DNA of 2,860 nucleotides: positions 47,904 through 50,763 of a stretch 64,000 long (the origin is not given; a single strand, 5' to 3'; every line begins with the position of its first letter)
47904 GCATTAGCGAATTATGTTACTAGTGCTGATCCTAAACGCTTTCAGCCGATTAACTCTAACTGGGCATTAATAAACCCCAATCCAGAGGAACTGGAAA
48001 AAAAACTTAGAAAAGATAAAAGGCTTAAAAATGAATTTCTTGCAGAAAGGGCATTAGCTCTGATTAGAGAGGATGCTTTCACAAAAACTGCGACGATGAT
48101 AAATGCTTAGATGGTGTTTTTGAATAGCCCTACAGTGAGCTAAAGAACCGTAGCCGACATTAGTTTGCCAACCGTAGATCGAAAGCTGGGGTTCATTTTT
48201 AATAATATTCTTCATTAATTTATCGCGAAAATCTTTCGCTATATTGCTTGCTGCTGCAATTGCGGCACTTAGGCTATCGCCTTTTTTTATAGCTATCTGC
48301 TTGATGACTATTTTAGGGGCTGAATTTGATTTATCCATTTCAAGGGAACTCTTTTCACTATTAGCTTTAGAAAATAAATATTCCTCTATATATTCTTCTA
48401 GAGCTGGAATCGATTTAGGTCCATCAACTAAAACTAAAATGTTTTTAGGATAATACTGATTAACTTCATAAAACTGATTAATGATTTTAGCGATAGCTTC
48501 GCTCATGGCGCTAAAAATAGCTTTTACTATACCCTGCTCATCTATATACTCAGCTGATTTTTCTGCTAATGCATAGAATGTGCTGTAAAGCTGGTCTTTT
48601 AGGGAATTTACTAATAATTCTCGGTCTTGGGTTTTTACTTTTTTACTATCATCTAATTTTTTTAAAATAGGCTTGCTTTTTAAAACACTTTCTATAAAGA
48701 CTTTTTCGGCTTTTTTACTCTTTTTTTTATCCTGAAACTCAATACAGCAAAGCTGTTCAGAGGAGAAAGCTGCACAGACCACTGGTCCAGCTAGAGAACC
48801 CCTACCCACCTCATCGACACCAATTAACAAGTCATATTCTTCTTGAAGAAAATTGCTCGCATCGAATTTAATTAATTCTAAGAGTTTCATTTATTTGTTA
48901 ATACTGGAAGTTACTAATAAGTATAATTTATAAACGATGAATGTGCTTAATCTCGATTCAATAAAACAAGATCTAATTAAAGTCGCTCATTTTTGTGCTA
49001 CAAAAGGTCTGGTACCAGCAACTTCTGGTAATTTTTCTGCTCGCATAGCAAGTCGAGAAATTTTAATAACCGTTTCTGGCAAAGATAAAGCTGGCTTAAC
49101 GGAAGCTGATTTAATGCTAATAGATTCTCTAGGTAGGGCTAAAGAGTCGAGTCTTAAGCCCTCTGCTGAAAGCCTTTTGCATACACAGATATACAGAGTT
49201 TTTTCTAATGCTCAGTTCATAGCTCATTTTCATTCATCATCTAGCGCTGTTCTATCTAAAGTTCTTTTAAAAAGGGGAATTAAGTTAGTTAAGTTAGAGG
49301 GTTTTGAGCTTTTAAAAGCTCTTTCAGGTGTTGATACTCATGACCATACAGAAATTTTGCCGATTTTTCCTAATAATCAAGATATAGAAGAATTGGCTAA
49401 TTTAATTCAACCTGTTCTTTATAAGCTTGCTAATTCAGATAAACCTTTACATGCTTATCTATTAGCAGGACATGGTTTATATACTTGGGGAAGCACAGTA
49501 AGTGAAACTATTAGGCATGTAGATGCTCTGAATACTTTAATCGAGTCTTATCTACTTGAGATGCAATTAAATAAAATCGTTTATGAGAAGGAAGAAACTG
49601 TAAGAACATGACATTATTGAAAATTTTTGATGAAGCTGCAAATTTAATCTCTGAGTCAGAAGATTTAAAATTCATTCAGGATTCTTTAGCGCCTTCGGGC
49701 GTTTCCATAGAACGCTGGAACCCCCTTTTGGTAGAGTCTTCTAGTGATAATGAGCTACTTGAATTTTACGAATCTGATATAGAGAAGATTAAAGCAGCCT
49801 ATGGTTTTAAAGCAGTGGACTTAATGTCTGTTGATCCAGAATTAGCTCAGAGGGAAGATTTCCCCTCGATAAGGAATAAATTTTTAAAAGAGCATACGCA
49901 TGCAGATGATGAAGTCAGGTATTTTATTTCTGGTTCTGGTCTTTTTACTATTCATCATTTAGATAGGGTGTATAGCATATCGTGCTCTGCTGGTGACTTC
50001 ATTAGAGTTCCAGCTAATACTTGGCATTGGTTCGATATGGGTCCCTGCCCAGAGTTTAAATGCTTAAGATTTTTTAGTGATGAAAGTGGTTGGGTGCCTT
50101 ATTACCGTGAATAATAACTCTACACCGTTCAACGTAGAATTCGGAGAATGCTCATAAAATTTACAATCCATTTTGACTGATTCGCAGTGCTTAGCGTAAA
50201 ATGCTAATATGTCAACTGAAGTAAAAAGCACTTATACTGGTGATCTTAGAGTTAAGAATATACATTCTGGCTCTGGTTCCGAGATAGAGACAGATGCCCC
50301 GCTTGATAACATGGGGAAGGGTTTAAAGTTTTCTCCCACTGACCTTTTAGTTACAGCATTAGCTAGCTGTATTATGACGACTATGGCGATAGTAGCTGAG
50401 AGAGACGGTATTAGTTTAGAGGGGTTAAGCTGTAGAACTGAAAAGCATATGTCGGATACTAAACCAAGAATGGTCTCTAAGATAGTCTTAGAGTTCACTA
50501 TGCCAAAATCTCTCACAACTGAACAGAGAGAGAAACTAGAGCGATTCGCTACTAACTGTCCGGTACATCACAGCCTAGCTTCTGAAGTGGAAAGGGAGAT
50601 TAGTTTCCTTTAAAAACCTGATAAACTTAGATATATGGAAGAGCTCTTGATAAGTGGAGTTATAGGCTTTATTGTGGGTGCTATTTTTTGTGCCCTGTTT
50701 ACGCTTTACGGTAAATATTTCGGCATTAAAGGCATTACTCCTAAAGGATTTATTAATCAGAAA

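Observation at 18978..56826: The same repeat lies inside at least seven unrelated ORFs, always in one reading frame (N-A-E-I/F-E-x-R/H-E-Q)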

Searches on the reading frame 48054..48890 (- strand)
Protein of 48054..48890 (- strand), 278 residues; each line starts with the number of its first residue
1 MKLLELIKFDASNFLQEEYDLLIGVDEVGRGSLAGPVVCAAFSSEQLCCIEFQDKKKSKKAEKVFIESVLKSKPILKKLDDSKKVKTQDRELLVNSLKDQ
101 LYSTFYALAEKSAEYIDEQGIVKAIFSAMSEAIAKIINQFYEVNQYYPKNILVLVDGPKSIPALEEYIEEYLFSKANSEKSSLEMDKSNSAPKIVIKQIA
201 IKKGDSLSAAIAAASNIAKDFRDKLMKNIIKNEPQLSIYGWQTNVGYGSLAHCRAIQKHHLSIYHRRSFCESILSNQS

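Call 74: search_protein_families(library=pfam, proteins=[window:48054-48890:-], max_evalue=0.00001)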
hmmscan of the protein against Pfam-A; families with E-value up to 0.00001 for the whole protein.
window:48054-48890:- (278 aa): 1 family
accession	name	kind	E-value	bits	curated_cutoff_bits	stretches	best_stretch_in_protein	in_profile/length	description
PF01351.25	RNase_HII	-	9.9e-23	81.5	25.8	2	78-271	34-198/199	Ribonuclease HII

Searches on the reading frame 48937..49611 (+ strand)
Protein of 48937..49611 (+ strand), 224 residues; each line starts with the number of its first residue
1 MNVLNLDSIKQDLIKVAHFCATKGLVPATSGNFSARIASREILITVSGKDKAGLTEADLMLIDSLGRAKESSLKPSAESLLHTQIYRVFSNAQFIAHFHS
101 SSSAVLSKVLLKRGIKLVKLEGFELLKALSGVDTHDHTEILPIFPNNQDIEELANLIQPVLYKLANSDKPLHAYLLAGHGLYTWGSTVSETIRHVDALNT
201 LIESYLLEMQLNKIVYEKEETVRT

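Call 74: search_protein_families(library=pfam, proteins=[window:48937-49611:+], max_evalue=0.00001)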
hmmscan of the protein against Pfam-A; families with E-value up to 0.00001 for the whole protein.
window:48937-49611:+ (224 aa): 1 family
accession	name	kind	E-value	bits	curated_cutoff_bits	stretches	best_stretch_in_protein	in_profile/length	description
PF00596.27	Aldolase_II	-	1.4e-33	116.8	22.2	1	11-205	1-182/183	Class II Aldolase and Adducin N-terminal domain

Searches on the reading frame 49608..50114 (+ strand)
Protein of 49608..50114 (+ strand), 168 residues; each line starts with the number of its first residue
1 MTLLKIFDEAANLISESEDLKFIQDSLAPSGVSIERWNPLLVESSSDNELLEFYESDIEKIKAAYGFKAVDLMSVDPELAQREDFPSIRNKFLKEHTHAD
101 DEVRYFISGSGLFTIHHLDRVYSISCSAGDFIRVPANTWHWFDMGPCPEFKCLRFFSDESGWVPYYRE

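Call 74: search_protein_families(library=pfam, proteins=[window:49608-50114:+], max_evalue=0.00001)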
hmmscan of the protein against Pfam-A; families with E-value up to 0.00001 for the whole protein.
window:49608-50114:+ (168 aa): 2 families
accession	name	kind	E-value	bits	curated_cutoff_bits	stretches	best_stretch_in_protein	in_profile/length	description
PF03079.20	ARD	-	1.3e-30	107.2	27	1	42-164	35-157/157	ARD/ARD' family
PF07883.17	Cupin_2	-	2.5e-07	30.7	27.2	1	94-142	12-56/70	Cupin domain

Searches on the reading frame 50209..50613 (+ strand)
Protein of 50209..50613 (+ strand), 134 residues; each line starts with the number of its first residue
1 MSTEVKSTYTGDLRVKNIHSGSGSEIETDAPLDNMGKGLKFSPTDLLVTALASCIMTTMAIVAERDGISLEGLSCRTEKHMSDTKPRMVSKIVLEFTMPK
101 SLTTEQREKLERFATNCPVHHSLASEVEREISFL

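Call 74: search_protein_families(library=pfam, proteins=[window:50209-50613:+], max_evalue=0.00001)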
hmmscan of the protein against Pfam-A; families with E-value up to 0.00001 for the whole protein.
window:50209-50613:+ (134 aa): 1 family
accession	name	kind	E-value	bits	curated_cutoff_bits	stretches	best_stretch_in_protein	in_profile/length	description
PF02566.24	OsmC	-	2.5e-17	63.5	27.5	1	36-130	1-98/100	OsmC-like protein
